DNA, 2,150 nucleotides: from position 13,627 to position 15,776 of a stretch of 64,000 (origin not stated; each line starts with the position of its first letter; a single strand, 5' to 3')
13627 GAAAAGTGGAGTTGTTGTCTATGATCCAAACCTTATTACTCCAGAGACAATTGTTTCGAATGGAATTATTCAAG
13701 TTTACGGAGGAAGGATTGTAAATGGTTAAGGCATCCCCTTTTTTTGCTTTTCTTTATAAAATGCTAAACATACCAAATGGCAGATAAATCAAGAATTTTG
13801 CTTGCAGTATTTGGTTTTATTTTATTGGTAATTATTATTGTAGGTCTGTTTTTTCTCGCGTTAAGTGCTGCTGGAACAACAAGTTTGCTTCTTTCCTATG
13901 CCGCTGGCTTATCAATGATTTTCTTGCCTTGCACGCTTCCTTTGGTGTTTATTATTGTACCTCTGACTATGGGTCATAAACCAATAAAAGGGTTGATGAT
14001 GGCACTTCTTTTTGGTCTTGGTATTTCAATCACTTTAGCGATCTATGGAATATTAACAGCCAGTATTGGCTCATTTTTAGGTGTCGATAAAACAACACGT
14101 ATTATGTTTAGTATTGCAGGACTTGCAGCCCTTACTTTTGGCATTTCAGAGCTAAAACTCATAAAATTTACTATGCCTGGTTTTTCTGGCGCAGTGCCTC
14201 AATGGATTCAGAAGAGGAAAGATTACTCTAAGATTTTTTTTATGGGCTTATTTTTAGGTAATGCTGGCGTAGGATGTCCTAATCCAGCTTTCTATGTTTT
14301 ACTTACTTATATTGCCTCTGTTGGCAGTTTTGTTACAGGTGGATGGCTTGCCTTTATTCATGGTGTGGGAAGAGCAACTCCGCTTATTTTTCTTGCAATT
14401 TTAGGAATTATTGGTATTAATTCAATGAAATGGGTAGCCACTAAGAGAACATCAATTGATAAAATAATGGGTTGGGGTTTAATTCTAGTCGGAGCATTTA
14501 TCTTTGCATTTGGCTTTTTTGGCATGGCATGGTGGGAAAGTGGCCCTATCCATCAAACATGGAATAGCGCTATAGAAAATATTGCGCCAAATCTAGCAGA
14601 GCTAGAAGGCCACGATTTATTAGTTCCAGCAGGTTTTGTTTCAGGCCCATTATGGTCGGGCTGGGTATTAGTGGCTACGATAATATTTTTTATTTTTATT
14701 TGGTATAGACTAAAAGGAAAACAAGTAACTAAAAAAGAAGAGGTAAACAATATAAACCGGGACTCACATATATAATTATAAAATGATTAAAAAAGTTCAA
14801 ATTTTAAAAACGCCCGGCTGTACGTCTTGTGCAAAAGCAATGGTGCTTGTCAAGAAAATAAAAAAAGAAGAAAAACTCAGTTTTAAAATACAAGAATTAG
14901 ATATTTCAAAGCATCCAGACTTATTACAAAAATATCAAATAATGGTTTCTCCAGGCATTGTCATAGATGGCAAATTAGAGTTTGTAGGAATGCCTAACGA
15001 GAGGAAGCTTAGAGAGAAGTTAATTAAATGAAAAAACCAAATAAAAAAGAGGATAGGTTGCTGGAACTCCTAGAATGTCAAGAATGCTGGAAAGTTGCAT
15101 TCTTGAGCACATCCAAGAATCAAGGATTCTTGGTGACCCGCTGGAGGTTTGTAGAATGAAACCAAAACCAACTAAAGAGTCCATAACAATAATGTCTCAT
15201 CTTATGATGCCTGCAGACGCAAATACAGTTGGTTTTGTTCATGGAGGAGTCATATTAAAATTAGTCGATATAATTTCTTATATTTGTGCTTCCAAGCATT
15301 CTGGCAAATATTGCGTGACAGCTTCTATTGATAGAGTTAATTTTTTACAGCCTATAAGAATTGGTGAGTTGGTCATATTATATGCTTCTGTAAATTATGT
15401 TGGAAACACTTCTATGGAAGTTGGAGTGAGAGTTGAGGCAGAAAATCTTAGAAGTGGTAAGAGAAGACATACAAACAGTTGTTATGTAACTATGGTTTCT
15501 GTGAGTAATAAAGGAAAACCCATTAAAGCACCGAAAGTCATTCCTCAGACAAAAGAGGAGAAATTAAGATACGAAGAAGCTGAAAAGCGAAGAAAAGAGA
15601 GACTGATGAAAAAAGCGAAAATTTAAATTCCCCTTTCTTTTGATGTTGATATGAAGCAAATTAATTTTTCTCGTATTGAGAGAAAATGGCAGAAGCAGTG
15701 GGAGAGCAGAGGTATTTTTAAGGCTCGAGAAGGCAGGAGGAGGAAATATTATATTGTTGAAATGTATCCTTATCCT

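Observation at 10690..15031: ArsR-headed eight-gene cluster mixing three DsbD/CcdA-type membrane thiol transporters with HMA metal-binding modules, a Cys-rich mini-protein and a thioredoxin-fold protein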

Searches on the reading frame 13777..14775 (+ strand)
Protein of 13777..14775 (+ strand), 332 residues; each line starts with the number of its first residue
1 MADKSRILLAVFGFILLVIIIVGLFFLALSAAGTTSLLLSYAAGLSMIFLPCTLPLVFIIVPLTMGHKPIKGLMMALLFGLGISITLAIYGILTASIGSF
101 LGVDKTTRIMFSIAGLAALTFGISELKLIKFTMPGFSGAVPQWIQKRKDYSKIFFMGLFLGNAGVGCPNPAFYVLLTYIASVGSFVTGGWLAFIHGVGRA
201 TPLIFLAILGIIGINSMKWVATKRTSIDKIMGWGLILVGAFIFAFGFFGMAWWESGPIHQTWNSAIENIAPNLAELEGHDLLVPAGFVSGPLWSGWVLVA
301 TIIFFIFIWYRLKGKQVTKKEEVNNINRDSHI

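Call 3: search_protein_families(library=pfam, proteins=[window:13777-14775:+], max_evalue=0.1)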
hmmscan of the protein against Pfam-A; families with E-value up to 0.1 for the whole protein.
window:13777-14775:+ (332 aa): 2 families
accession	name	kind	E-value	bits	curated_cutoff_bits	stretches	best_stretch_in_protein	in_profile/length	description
PF02683.22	DsbD_TM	-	1.6e-11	44.4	27.1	1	37-209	5-184/219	Cytochrome C biogenesis protein transmembrane domain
PF13386.12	DsbD_2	-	1.8e-06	28.4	24.9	1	89-209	48-173/199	Cytochrome C biogenesis protein transmembrane region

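Call 4: search_protein_families(library=ncbifam, proteins=[window:13777-14775:+], max_evalue=0.1)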
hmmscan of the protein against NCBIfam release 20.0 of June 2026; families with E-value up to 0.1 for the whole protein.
window:13777-14775:+ (332 aa): 2 families
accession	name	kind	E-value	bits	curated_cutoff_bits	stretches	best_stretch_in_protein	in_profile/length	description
NF045694.1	seleno_TsoB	exception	6.3e-10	37.7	805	1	36-241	184-389/572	rhodanese/DsbD fusion-like selenoprotein TsoB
NF001419.0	PRK00293.1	subfamily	3.3e-07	29.3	330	1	34-220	169-363/574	protein-disulfide reductase DsbD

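Call 33: search_dna_similar(query=window:13777-14775:+, collection=plasmids, mode=protein, max_evalue=0.01, max_rows=30)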
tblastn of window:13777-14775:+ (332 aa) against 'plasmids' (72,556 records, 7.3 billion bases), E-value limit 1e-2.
Records with a match: 2; places in all: 2; records where one place covers at least 80% of the query: 0.
Best place of each record, by identity: <60% 2.
By first word of the organism name: Acetoanaerobium 1; Acinetobacter 1.
By predicted mobility (MOB-suite, as given by PLSDB): non-mobilizable 1; mobilizable 1.
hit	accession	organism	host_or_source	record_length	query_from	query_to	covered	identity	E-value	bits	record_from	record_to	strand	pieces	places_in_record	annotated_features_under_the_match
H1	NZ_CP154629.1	Acetoanaerobium noterae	cell culture,Sludge of a digestion ...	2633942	49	200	46%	28.7%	4e-4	50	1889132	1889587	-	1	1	none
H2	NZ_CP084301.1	Acinetobacter pseudolwoffii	a feces sample of chicken origin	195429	49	148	30%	29.4%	6e-3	46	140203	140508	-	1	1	dsbD: protein-disulfide reductase DsbD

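Call 49: find_homologous_proteins(query=window:13777-14775:+)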
Query window:13777-14775:+ (332 aa): 2078 proteins with E <= 0.001 among 8000 candidates; the best 120 are listed.
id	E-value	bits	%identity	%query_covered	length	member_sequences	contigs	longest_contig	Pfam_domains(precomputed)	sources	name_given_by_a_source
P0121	3.1e-211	719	100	100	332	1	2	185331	PF02683.23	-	-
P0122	4.7e-166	570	78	99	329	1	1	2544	PF02683.23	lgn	-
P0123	1.9e-163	562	77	96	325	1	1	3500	PF02683.23,PF13386.13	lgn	-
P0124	3.2e-163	561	78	98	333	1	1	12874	PF02683.23,PF13386.13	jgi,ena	-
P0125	2.2e-162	558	77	98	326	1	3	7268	PF02683.23,PF13386.13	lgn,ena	-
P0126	5.8e-162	557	77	96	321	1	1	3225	PF02683.23,PF13386.13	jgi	-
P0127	4.9e-160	550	75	97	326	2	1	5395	PF02683.23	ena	-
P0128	2.8e-157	541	73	97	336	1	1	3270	PF02683.23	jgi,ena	-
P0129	2.4e-155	535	76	97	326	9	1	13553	PF02683.23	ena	-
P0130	3.0e-155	535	74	95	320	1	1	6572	PF02683.23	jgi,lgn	-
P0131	1.7e-154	532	75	97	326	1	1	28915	PF02683.23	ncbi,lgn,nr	ncbi:MAG: cytochrome c biogenesis protein CcdA [bacterium]|nr:cytochrome c biogenesis protein CcdA [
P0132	2.1e-154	532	73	98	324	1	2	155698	PF02683.23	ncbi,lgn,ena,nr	ncbi:cytochrome C biogenesis protein [Patescibacteria group bacterium]|nr:cytochrome C biogenesis pr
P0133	1.8e-153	529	74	95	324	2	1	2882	PF02683.23,PF13386.13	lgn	-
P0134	2.0e-153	529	73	98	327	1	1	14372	PF02683.23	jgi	-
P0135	6.5e-153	527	76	94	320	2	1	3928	PF02683.23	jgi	-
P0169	5.3e-115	402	61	94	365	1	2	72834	PF02683.23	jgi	jgi:cytochrome c-type biogenesis protein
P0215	2.5e-98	348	54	95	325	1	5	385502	PF02683.23,PF13386.13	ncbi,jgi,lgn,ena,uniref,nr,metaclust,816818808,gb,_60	ncbi:MAG TPA: cytochrome C biogenesis protein [Candidatus Nealsonbacteria bacterium]|uniref:Cytochro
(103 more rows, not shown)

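Call 50: find_encoding_contigs(protein=P0132, flank=6000, max_places=1)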
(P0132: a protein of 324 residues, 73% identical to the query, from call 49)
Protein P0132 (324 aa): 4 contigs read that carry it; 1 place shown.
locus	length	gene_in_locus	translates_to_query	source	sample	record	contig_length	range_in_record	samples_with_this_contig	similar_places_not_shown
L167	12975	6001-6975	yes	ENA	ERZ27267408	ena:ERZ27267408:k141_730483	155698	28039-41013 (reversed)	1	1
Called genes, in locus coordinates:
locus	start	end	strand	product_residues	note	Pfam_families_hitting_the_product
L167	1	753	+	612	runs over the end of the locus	PF00009:GTP_EFTU, PF00071:Ras (weak), PF03144:GTP_EFTU_D2, PF14492:EFG_III, PF00679:EFG_C, PF06421:LepA_C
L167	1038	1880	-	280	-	PF00924:MS_channel_2nd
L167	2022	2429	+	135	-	PF04977:DivIC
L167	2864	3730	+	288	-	PF03462:PCRF, PF00472:RF-1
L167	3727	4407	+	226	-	PF02463:SMC_N (weak), PF00005:ABC_tran, PF13304:AAA_21 (faint)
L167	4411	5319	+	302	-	PF18075:FtsX_ECD, PF02687:FtsX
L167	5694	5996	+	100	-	PF01022:HTH_5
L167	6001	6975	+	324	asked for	PF02683:DsbD_TM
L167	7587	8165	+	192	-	PF00753:Lactamase_B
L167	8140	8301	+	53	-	-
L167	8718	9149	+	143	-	PF07291:MauE (weak), PF07681:DoxX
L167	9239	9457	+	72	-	PF00403:HMA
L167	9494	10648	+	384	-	PF02683:DsbD_TM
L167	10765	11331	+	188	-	PF01863:YgjP-like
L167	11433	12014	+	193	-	PF03193:RsgA_GTPase (faint), PF01926:MMR_HSR1, PF02421:FeoB_N, PF00350:Dynamin_N (faint), PF00009:GTP_EFTU (weak)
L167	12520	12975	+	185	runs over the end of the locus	PF00578:AhpC-TSA, PF08534:Redoxin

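Call 51: find_encoding_contigs(protein=P0215, flank=6000, max_places=1)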
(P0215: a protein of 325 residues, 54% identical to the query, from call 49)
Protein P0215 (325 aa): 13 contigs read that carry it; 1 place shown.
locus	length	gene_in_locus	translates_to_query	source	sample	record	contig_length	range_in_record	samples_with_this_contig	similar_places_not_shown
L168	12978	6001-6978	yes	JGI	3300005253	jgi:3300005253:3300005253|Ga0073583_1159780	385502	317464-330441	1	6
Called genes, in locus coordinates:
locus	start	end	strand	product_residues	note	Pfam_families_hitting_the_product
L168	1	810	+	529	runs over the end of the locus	-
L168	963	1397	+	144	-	PF13473:Cupredoxin_1, PF00116:COX2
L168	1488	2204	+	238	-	PF13462:Thioredoxin_4, PF01323:DSBA, PF13098:Thioredoxin_2 (weak)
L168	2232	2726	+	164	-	-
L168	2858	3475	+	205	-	-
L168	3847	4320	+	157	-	PF06525:SoxE (faint), PF13473:Cupredoxin_1, PF00127:Copper-bind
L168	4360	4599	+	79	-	-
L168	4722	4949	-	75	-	PF09360:zf-CDGSH (weak)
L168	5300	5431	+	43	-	-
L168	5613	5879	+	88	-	PF02583:Trns_repr_metal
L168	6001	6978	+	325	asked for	PF13386:DsbD_2 (faint), PF02683:DsbD_TM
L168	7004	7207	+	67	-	-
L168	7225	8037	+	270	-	PF03239:FTR1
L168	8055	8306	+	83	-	PF05768:Glrx-like, PF13192:Thioredoxin_3, PF00462:Glutaredoxin (weak)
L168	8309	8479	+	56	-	-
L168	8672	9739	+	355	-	-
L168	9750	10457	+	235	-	PF18306:LDcluster4, PF03641:Lysine_decarbox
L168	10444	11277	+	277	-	PF03477:ATP-cone, PF04471:Mrr_cat (weak), PF22357:AF1548-like_C (weak)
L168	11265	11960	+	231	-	-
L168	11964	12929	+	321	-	-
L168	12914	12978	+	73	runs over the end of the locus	-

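Call 52: find_encoding_contigs(protein=P0169, flank=6000, max_places=1)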
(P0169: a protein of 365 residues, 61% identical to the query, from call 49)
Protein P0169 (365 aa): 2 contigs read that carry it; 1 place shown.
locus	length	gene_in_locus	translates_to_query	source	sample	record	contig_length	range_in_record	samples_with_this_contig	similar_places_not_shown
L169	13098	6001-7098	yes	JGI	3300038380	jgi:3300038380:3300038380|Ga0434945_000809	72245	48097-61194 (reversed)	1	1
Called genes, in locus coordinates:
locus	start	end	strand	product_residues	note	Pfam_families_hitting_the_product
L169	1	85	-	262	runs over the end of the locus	PF06182:ABC2_membrane_6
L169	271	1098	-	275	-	PF06182:ABC2_membrane_6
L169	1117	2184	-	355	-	PF03816:LytR_cpsA_psr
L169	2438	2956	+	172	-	PF12840:HTH_20, PF01022:HTH_5, PF12802:MarR_2 (weak), PF01978:TrmB (weak), PF04945:YHS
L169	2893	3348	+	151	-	PF13473:Cupredoxin_1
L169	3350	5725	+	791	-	PF00403:HMA, PF00122:E1-E2_ATPase, PF00702:Hydrolase, PF08282:Hydrolase_3 (faint)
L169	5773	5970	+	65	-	-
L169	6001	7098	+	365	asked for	PF02683:DsbD_TM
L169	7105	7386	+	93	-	PF13192:Thioredoxin_3, PF00462:Glutaredoxin (weak)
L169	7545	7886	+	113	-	PF03965:Penicillinase_R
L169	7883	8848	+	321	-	PF05569:Peptidase_M56, PF01435:Peptidase_M48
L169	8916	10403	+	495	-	-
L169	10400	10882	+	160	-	PF13473:Cupredoxin_1, PF00116:COX2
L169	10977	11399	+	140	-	-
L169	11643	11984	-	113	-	-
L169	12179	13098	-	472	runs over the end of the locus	PF01425:Amidase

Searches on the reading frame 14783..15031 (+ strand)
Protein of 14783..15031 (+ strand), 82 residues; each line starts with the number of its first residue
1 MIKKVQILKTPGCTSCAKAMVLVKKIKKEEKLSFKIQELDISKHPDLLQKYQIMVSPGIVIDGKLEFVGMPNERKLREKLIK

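Call 3: search_protein_families(library=pfam, proteins=[window:14783-15031:+], max_evalue=0.1)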
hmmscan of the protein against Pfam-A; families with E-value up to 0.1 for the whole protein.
window:14783-15031:+ (82 aa): 5 families
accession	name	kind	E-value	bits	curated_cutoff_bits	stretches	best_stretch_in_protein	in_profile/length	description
PF13192.12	Thioredoxin_3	-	1.2e-13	51.3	24.8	1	4-79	2-74/76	Thioredoxin domain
PF05768.20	Glrx-like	-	5.5e-09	36.7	26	1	4-80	1-76/77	Glutaredoxin-like domain (DUF836)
PF00085.26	Thioredoxin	-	0.00043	20.7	23.5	1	11-63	28-82/103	Thioredoxin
PF07689.18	KaiB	-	0.0005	20.2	27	1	19-59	14-55/82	KaiB domain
PF00462.30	Glutaredoxin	-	0.003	18.2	22.9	1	7-65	3-59/60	Glutaredoxin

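Call 4: search_protein_families(library=ncbifam, proteins=[window:14783-15031:+], max_evalue=0.1)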
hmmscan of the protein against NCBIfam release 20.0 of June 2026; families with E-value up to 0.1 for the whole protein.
window:14783-15031:+ (82 aa): 15 families
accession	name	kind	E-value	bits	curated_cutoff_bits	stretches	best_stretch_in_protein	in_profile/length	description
TIGR00411.1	redox_disulf_1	equivalog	8.9e-14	51.3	92.75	1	4-80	2-78/82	MJ0307 family thioredoxin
TIGR02187.2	PDO_seleno_TRX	equivalog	4.2e-09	36.1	185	1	4-81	131-207/209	protein disulfide oxidoreductase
TIGR00412.2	redox_disulf_2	subfamily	2.1e-08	34.4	62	1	4-78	1-72/75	MTH895/ArsE family thioredoxin-like protein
NF049942.1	DF_fam_seleno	subfamily_domain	3.8e-07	30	70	1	5-64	1-59/96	DF family (seleno)protein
TIGR03143.1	AhpF_homolog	hypoth_equivalog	1.8e-06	26.8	687.65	1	4-65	479-539/555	putative alkyl hydroperoxide reductase F subunit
NF002459.0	PRK01655.1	subfamily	0.00027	21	123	0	27-78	62-112/132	transcriptional regulator Spx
TIGR01068.1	thioredoxin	equivalog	0.00072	19.7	96.8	1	13-74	26-91/101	thioredoxin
NF045809.1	seleno_TsoX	equivalog_domain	0.00079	19.6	52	1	10-64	10-62/82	HSGNPxU motif (seleno)protein TsoX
NF047697.1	ThioredTrxAClost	equivalog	0.0057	16.8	140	1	11-61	27-77/105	thioredoxin TrxA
NF040730.1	CxCC_doxin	equivalog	0.006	16.3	65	1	4-67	2-65/83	thioredoxin-like (seleno)protein SaoT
NF047660.1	HUIPC_Trx_selen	equivalog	0.016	15.3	105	1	44-80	50-87/91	HUIPC motif thioredoxin-like (seleno)protein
TIGR02183.1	GRXA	equivalog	0.034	14.3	106.5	1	5-42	2-38/86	GrxA family glutaredoxin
NF009885.0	PRK13344.1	equivalog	0.056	13.3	152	0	6-70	41-105/132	transcriptional regulator Spx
NF008401.0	PRK11200.1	equivalog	0.059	13.6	84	1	5-43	3-40/87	GrxA family glutaredoxin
NF009210.0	PRK12559.1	equivalog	0.089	12.9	159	0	25-77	60-111/131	transcriptional regulator SpxA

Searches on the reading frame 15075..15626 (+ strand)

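Call 65: search_protein_families(library=pfam, proteins=[window:15075-15626:+], max_evalue=0.0001)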
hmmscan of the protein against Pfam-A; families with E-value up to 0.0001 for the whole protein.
window:15075-15626:+ (183 aa): 1 family
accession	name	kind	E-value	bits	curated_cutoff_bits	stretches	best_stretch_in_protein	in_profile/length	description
PF03061.28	4HBT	-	1.4e-20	73.8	20.6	1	53-126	2-76/79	Thioesterase superfamily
